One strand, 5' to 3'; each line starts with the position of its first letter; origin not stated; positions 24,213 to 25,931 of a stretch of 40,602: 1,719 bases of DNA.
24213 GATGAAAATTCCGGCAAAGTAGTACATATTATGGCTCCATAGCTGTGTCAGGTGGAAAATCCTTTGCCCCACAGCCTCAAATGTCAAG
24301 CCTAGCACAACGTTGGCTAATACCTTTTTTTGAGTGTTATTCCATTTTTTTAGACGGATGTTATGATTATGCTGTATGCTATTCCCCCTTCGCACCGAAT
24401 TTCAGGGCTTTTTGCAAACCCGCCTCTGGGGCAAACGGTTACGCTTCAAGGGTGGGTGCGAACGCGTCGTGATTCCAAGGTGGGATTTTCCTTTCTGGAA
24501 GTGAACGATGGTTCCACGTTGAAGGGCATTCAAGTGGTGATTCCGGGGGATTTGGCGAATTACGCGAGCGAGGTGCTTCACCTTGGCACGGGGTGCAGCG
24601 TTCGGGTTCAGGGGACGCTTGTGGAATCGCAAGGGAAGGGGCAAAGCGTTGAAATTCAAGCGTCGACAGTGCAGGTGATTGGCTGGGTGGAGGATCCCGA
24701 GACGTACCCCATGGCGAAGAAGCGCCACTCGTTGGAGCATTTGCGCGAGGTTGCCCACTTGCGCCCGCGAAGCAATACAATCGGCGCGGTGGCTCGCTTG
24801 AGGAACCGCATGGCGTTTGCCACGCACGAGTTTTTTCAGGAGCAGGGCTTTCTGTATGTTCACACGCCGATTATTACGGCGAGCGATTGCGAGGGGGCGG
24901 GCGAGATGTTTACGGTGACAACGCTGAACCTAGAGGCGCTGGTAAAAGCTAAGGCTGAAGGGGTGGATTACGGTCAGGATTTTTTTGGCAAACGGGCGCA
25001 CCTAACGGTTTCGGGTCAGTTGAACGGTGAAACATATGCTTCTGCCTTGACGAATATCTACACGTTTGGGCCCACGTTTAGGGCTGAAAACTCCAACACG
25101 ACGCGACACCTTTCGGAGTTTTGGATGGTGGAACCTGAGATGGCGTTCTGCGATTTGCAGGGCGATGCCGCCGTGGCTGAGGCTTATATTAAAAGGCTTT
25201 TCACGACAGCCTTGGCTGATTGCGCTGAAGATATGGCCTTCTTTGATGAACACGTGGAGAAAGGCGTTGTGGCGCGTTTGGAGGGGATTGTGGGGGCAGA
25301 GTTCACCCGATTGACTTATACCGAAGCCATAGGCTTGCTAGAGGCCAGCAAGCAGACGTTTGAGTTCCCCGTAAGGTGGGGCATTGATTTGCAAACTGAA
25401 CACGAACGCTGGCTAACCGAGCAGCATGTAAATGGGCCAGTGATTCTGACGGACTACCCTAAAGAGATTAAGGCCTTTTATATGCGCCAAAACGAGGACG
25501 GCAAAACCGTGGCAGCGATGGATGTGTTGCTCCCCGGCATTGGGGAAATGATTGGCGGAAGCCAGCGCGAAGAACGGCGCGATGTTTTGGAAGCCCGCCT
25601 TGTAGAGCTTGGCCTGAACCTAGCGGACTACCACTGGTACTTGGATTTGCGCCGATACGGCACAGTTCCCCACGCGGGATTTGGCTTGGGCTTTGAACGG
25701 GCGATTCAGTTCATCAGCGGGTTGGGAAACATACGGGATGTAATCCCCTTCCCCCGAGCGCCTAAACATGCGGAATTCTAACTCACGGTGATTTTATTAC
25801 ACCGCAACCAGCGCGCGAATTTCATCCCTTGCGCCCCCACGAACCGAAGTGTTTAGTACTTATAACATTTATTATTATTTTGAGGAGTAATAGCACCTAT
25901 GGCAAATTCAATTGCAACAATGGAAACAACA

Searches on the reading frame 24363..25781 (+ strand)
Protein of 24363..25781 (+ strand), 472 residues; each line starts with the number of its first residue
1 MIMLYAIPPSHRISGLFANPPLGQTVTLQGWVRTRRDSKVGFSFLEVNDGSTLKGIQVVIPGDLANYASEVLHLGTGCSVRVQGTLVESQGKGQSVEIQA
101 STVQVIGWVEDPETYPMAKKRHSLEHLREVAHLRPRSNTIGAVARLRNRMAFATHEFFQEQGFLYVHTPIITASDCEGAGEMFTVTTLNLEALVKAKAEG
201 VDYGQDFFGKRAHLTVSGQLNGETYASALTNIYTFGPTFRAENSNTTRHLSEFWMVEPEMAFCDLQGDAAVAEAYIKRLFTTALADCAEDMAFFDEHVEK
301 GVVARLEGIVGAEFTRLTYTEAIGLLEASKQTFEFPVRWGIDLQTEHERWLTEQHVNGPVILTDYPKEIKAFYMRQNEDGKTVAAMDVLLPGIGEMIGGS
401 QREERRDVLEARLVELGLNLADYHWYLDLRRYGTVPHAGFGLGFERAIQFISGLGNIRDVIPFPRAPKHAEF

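Call 4: search_protein_families(library=pfam, proteins=[window:24363-25781:+], max_evalue=1)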
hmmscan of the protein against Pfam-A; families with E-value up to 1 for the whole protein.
window:24363-25781:+ (472 aa): 2 families
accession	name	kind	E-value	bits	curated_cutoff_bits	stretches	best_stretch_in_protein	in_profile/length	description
PF00152.25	tRNA-synt_2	-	1.9e-62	211.5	25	1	131-465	9-306/308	tRNA synthetases class II (D, K and N)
PF01336.31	tRNA_anti-codon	-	2.9e-13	50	27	1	26-106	1-75/75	OB-fold nucleic acid binding domain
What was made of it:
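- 24363..25781 (+): asnS (context): anchor of the conserved block asnS-pep32-cassette. Pfam in call 4.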

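Call 48: find_related_loci(query=window:24363-25778:+, collection=metagenome_contigs, flank=5000)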
Query window:24363-25778:+ (472 aa) in metagenome_contigs; peptide patterns used: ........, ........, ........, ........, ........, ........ (x = any residue, [..] = any of these).
600 stretches matched a pattern (row limit reached: there are more); 598 encode a relative of the query (tblastn E <= 1e-3); the best 80 are kept; 80 distinct loci.
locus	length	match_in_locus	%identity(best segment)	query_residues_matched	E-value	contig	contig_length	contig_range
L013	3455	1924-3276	63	22-472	0e+0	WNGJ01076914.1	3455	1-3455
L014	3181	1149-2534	65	12-472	0e+0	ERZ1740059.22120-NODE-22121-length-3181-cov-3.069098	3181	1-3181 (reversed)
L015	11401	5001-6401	63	3-472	0e+0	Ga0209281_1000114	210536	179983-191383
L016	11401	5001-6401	63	3-472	0e+0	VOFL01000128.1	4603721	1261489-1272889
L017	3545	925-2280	64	21-472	0e+0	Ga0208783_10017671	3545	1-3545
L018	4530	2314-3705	62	10-472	0e+0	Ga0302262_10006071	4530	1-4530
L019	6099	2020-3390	63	16-472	0e+0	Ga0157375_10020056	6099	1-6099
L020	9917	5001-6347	64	22-472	0e+0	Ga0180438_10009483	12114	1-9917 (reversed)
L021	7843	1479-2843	63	21-472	0e+0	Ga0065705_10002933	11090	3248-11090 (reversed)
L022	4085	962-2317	64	21-472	0e+0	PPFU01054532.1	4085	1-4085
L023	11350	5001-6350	61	23-472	0e+0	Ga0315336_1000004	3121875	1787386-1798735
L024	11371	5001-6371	61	16-472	0e+0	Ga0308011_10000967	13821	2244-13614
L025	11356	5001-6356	62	21-472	0e+0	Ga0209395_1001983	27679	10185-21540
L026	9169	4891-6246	61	21-472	0e+0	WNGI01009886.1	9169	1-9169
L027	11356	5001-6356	63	21-472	0e+0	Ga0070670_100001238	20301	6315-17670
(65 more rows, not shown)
